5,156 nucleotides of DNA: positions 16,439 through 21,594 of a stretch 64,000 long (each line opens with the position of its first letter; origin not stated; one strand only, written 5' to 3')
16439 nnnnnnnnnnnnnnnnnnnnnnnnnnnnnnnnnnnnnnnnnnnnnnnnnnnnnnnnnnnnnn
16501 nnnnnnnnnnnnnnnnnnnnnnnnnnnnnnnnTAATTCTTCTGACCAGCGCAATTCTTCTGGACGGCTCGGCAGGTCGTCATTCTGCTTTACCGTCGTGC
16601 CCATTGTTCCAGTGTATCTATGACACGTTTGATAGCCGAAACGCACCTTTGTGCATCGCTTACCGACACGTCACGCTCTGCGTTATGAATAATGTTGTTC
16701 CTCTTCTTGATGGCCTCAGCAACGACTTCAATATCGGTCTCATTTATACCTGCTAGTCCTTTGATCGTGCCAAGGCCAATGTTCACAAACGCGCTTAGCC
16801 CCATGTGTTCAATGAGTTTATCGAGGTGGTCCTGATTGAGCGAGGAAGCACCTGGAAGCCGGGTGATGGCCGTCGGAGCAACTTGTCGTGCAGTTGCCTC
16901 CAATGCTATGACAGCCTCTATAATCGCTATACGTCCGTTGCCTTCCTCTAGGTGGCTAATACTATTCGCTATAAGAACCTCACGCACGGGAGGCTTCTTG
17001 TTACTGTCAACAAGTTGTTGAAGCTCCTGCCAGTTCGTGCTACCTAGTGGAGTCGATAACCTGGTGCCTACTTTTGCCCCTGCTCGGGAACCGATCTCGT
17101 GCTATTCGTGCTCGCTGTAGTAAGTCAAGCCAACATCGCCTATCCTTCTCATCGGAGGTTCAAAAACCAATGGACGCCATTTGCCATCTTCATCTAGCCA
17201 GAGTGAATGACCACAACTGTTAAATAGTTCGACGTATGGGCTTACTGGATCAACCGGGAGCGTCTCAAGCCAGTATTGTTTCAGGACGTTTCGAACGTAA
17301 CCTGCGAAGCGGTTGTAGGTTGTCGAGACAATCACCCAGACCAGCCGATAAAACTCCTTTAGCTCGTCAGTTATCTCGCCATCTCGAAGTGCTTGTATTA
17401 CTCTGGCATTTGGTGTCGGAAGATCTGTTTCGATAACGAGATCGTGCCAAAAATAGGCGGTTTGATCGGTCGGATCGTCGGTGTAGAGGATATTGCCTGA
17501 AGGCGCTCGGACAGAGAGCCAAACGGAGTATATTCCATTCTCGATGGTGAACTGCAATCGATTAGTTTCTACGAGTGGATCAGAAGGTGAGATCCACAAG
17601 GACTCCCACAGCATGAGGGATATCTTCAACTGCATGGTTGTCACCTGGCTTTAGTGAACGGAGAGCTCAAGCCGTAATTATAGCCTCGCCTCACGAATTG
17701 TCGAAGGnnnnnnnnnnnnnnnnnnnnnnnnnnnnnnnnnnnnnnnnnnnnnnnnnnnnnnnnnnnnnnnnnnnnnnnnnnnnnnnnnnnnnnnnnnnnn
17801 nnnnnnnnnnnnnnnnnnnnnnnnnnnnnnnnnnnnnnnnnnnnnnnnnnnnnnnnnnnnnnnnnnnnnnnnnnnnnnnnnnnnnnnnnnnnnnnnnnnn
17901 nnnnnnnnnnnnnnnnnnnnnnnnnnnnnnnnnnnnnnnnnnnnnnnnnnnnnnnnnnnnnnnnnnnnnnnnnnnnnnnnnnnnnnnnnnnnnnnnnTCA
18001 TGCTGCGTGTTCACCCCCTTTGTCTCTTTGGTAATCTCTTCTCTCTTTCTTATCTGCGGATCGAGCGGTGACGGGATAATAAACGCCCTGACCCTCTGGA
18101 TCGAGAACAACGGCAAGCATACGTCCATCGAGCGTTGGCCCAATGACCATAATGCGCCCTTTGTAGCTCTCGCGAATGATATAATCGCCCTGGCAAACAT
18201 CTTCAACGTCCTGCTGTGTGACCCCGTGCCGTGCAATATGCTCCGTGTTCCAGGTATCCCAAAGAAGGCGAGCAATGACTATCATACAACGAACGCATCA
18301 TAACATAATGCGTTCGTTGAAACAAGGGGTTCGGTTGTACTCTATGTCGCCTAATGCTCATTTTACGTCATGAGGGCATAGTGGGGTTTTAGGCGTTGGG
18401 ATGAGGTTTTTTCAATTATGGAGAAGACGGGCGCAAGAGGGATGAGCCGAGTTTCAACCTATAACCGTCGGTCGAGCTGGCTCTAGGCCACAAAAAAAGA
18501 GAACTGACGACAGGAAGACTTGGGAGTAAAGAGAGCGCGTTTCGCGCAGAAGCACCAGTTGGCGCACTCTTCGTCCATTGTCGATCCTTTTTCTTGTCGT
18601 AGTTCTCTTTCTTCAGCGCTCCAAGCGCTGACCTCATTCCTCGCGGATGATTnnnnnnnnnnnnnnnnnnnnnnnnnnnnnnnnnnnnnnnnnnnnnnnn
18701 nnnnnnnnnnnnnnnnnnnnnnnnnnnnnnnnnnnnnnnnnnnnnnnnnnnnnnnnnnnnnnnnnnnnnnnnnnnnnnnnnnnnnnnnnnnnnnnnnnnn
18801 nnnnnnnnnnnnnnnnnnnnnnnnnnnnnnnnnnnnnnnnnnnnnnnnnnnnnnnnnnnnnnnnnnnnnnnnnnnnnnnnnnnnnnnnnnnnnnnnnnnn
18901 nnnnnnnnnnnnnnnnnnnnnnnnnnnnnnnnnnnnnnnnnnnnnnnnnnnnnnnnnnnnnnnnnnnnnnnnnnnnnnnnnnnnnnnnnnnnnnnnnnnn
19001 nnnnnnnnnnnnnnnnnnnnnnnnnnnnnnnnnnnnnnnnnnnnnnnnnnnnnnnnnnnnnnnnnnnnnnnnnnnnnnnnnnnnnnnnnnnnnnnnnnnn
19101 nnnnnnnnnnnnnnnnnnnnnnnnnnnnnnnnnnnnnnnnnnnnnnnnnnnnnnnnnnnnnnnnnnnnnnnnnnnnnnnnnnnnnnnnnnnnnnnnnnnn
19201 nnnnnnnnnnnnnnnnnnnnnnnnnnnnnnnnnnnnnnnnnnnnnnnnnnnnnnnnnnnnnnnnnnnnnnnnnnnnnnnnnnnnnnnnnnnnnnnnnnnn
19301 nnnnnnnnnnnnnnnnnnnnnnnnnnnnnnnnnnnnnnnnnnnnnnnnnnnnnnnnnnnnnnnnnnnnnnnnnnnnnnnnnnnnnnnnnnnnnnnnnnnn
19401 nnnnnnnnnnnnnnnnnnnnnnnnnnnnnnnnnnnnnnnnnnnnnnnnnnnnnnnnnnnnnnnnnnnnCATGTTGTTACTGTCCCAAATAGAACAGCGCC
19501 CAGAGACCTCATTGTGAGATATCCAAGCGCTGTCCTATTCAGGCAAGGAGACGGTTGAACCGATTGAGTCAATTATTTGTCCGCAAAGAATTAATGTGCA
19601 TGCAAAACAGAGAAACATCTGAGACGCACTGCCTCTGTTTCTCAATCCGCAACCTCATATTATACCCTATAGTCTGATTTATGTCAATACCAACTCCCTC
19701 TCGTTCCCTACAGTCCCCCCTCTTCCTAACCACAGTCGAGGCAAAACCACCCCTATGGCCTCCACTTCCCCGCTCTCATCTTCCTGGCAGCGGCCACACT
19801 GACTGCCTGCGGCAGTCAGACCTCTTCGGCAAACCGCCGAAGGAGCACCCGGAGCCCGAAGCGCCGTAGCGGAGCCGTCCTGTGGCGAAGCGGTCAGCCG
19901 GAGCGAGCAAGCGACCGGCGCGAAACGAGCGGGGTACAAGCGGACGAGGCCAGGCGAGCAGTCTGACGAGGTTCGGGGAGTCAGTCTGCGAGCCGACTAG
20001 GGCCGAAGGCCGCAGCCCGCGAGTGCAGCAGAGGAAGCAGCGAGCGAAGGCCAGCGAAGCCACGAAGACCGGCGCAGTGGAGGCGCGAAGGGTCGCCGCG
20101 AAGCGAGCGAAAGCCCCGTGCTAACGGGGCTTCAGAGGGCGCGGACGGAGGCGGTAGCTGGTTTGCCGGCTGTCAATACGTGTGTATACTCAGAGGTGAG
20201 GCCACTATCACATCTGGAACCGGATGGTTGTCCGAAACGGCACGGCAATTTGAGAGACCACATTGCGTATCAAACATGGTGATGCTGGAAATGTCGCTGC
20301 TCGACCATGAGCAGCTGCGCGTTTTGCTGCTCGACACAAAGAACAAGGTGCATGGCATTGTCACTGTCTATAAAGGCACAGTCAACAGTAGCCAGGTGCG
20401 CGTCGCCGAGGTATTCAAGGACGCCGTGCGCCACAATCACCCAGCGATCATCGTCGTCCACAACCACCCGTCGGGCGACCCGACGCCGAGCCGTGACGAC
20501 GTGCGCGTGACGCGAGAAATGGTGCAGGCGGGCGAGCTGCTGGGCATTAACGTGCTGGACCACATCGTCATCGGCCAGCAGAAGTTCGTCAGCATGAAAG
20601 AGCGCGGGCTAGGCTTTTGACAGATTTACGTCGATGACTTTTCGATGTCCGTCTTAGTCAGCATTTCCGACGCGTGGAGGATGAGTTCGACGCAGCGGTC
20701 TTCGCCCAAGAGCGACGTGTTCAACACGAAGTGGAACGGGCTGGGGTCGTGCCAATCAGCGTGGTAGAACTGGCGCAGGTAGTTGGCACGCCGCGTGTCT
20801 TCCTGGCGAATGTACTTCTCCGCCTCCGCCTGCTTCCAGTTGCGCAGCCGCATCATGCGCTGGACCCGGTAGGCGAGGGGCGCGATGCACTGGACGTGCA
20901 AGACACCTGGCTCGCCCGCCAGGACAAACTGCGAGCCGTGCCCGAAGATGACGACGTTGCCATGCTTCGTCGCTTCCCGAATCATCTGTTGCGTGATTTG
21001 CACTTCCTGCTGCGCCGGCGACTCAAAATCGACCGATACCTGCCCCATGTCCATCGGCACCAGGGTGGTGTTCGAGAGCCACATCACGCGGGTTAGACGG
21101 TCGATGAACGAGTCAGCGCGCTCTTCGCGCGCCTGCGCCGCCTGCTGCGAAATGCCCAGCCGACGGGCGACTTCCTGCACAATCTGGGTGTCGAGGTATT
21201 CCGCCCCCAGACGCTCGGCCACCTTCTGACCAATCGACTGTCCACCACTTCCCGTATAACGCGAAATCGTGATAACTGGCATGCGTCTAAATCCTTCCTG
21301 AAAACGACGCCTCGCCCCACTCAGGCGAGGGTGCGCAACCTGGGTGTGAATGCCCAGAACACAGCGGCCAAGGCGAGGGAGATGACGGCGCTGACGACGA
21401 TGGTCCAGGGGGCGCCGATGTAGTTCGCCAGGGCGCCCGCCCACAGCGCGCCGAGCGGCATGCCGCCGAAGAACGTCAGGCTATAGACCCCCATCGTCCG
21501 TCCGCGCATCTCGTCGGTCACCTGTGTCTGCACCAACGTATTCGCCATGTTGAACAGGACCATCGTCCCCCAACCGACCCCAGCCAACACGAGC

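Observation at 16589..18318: Possible four-gene operon brnT-brnA-unknown(180 aa)-HEPN with an upstream operator palindrome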

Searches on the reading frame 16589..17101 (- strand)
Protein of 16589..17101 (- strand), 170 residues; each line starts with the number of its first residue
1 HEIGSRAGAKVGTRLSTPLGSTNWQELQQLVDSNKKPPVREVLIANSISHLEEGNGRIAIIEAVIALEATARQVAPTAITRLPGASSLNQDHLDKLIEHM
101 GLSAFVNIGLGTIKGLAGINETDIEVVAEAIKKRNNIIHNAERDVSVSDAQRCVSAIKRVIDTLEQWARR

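Call 5: search_protein_families(library=pfam, proteins=[window:16589-17101:-], max_evalue=1)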
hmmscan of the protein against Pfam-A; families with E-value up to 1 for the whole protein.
window:16589-17101:- (170 aa): 2 families
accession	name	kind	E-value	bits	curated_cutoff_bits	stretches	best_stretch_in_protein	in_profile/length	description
PF18735.6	HEPN_RiboL-PSP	-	0.00057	20.3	28.4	1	86-167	118-188/191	RiboL-PSP-HEPN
PF15112.11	DUF4559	-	0.05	13.5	27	1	115-165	135-185/305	Domain of unknown function (DUF4559)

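Call 14: search_protein_families(library=padloc, proteins=[window:16589-17101:-], max_evalue=0.1)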
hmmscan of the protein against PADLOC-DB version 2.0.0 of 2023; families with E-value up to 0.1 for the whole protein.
window:16589-17101:- (170 aa): 2 families
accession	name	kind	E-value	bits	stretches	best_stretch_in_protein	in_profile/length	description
PDLC00636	ZorA2|ZorA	-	0.0095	12.9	1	56-160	254-350/461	MotA/ExbB/TolQ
PDLC00638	ZorA2|ZorA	-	0.025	11.4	1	63-140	271-344/545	MotA/ExbB/TolQ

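Call 15: search_protein_families(library=ncbifam, proteins=[window:16589-17101:-], max_evalue=0.1)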
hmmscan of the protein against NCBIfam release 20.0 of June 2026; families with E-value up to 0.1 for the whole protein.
window:16589-17101:- (170 aa): 0 families

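Call 16: search_solved_structures(query=window:16589-17101:-, max_evalue=10)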
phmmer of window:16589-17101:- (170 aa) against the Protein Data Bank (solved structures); distinct sequences matched with E-value up to 10: 3.
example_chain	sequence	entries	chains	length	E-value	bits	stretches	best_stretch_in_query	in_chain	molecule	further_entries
4d49_A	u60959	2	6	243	0.23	14.9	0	61-107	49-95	ARMADILLO REPEAT PROTEIN ARM00027 | YIII(Dq.V1)4CPAF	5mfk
5mfi_A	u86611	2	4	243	0.28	14.6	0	61-107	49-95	YIII(Dq.V2)4CqI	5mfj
1kq3_A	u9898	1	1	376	1.1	12.7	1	64-155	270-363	glycerol dehydrogenase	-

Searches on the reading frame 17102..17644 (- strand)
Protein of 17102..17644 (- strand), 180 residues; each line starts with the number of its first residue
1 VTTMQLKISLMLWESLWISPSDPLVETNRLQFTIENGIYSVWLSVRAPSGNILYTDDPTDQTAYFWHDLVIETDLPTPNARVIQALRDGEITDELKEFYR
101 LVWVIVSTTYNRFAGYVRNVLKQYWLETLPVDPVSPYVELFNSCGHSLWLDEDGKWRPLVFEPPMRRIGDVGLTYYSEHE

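Call 5: search_protein_families(library=pfam, proteins=[window:17102-17644:-], max_evalue=1)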
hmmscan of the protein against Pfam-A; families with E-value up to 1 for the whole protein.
window:17102-17644:- (180 aa): 0 families

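Call 14: search_protein_families(library=padloc, proteins=[window:17102-17644:-], max_evalue=0.1)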
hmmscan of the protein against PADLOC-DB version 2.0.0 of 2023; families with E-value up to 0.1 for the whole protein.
window:17102-17644:- (180 aa): 0 families

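Call 15: search_protein_families(library=ncbifam, proteins=[window:17102-17644:-], max_evalue=0.1)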
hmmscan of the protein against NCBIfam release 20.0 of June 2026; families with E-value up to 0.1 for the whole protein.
window:17102-17644:- (180 aa): 0 families

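Call 56: predict_structure(alignment_id=A4)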
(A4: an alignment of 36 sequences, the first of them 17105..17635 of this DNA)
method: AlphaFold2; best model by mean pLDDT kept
length: 177 residues; sequences in the alignment: 36
mean_pLDDT: 83.7   pTM: 0.79
mean pLDDT of the five models: 83.7, 83.5, 83.1, 82.5, 82.4
residues with pLDDT >= 90: 88; 70-90: 49; 50-70: 40; < 50: 0
segments of 3 or more residues with pLDDT < 50: none
pLDDT, mean of each block of 10 residues (from residue 1): 94 82 74 82 65 61 85 95 94 95 94 93 91 88 94 89 59 62
secondary structure, 60 per line:
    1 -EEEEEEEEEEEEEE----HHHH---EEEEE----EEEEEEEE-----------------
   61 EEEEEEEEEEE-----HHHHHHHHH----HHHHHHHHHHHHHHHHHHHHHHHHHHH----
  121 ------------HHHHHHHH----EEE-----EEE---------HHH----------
elements in order: E2-15 H20-23 E27-31 E36-43 E61-71 H77-85 H90-116 H133-140 E145-147 E153-155

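Call 83: fold_search(model_id=the predicted structure, library=viral)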
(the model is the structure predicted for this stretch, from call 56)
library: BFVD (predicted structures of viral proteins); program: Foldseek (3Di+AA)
matches with E <= 10: 507; with E <= 0.001: 0
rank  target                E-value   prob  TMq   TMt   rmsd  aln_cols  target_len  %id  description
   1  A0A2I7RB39            1.2e-01  0.06  0.13  0.10  21.9       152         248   16  (no name in the UniProt tables at hand)
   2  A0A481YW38            1.7e-01  0.06  0.14  0.12  17.7       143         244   13  Uncharacterized protein [Marseillevirus LCMAC201]
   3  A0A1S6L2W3            1.7e-01  0.04  0.13  0.08  20.7       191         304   15  Uncharacterized protein [Erwinia phage vB_EamM_Yoloswag]
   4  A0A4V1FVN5            2.2e-01  0.03  0.12  0.06  18.9       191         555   12  (no name in the UniProt tables at hand)
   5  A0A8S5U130            2.3e-01  0.09  0.18  0.22  14.6       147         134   15  Preprotein translocase subunit SecB [Siphoviridae sp. ctub511]
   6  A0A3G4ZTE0            2.4e-01  0.08  0.18  0.15  32.7       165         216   12  Uncharacterized protein [Edafosvirus sp.]
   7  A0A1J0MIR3            2.7e-01  0.13  0.18  0.17  13.8        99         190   16  Uncharacterized protein [Pseudomonas phage PA10]
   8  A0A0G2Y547            2.9e-01  0.11  0.16  0.25  11.4        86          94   12  Putative ring finger protein [Acanthamoeba polyphaga mimivirus]
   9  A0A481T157            2.9e-01  0.06  0.18  0.10  20.9       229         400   10  Uncharacterized protein [Melon chlorotic spot virus]
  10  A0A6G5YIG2            3.5e-01  0.08  0.14  0.15  11.1        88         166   14  (no name in the UniProt tables at hand)
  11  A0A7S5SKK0            3.7e-01  0.28  0.22  0.34   4.9        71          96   15  (no name in the UniProt tables at hand)
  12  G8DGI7                4.0e-01  0.14  0.24  0.29   7.1       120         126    7  (no name in the UniProt tables at hand)
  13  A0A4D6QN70            4.0e-01  0.08  0.22  0.07  13.9       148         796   14  Uncharacterized protein (Fragment) [Erythrocytic necrosis virus]
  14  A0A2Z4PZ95            4.2e-01  0.11  0.17  0.23   8.7        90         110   14  (no name in the UniProt tables at hand)
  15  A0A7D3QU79            4.2e-01  0.06  0.19  0.15  18.1       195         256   13  (no name in the UniProt tables at hand)
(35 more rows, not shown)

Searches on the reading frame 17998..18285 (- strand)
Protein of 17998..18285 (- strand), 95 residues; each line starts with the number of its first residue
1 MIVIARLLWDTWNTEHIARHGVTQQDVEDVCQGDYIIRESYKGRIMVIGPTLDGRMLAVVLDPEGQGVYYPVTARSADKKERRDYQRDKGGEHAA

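Call 5: search_protein_families(library=pfam, proteins=[window:17998-18285:-], max_evalue=1)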
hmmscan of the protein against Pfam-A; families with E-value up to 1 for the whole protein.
window:17998-18285:- (95 aa): 1 family
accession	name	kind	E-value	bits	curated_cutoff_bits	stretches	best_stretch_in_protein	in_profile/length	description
PF04365.19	BrnT_toxin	-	7.5e-08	33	34.5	1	9-81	1-77/77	Ribonuclease toxin, BrnT, of type II toxin-antitoxin system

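Call 14: search_protein_families(library=padloc, proteins=[window:17998-18285:-], max_evalue=0.1)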
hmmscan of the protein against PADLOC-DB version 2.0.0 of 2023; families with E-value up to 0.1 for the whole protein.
window:17998-18285:- (95 aa): 0 families

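Call 15: search_protein_families(library=ncbifam, proteins=[window:17998-18285:-], max_evalue=0.1)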
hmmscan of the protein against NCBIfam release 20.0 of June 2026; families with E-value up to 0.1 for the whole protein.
window:17998-18285:- (95 aa): 0 families

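Call 37: list_cluster_members(proteins=[P0001, P0008, window:17998-18285:-, window:15555-16535:+])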
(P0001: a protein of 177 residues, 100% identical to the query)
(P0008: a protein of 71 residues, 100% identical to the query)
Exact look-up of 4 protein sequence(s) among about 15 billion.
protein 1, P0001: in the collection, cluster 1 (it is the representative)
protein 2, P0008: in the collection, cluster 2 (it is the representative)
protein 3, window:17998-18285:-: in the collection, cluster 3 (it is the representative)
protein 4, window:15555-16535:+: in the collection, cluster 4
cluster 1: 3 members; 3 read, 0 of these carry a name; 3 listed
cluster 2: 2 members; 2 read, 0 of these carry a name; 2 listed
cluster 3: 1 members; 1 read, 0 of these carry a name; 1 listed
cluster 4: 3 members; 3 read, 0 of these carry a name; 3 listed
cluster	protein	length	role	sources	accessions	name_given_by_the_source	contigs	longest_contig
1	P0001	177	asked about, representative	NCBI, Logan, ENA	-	-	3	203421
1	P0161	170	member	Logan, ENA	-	-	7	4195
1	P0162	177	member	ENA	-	-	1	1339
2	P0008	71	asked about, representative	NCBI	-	-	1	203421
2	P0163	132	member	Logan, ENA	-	-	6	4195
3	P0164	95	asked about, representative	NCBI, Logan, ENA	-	-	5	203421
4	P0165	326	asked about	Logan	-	-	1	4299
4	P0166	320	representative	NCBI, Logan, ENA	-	-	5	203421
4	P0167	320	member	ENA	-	-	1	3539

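Call 62: find_encoding_contigs(protein=window:17998-18285:-, flank=10000, max_places=3)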
Protein window:17998-18285:- (95 aa): 8 contigs read that carry it; 3 places shown.
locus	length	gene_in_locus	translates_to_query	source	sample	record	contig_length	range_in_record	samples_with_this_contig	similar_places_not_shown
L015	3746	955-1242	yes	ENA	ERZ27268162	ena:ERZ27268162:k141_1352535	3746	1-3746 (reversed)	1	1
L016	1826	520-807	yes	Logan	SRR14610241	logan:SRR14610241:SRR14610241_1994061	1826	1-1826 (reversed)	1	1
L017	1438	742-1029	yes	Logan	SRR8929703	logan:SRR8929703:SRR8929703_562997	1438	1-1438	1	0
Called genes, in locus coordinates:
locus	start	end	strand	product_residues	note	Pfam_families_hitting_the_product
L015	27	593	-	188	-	-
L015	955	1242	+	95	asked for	PF04365:BrnT_toxin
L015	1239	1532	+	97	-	PF12441:CopG_antitoxin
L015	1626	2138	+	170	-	-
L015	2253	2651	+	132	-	-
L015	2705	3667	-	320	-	-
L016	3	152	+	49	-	?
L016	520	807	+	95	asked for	PF04365:BrnT_toxin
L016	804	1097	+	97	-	PF12441:CopG_antitoxin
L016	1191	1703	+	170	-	-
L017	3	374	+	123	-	?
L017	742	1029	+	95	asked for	PF04365:BrnT_toxin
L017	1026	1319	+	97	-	PF12441:CopG_antitoxin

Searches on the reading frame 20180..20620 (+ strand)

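Call 10: search_protein_families(library=pfam, proteins=[window:20180-20620:+], max_evalue=0.01)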
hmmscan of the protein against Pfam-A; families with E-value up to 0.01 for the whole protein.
window:20180-20620:+ (146 aa): 2 families
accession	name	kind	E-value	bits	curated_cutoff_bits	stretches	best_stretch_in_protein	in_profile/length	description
PF04002.20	RadC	-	2.9e-41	140.6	22.1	1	25-144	2-121/121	RadC-like JAB domain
PF14464.11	Prok-JAB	-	2.2e-05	24.7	25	1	67-126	46-95/114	Prokaryotic homologs of the JAB domain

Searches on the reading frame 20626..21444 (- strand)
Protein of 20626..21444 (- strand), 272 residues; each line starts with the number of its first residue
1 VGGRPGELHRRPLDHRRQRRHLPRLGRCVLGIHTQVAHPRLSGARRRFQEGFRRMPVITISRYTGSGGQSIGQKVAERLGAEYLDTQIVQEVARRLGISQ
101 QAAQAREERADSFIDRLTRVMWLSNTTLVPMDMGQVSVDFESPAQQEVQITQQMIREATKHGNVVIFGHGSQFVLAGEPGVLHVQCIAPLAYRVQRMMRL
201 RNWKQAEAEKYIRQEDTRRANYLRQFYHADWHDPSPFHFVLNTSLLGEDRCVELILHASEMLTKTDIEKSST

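Call 10: search_protein_families(library=pfam, proteins=[window:20626-21444:-], max_evalue=0.01)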
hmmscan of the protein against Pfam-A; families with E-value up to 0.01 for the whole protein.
window:20626-21444:- (272 aa): 2 families
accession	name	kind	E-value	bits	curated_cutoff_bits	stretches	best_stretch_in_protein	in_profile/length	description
PF13189.12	Cytidylate_kin2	-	5.4e-43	147.6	28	1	57-244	1-175/176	Cytidylate kinase-like family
PF17604.7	DUF5500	-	0.0058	17.1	27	0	110-154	30-72/98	Family of unknown function (DUF5500)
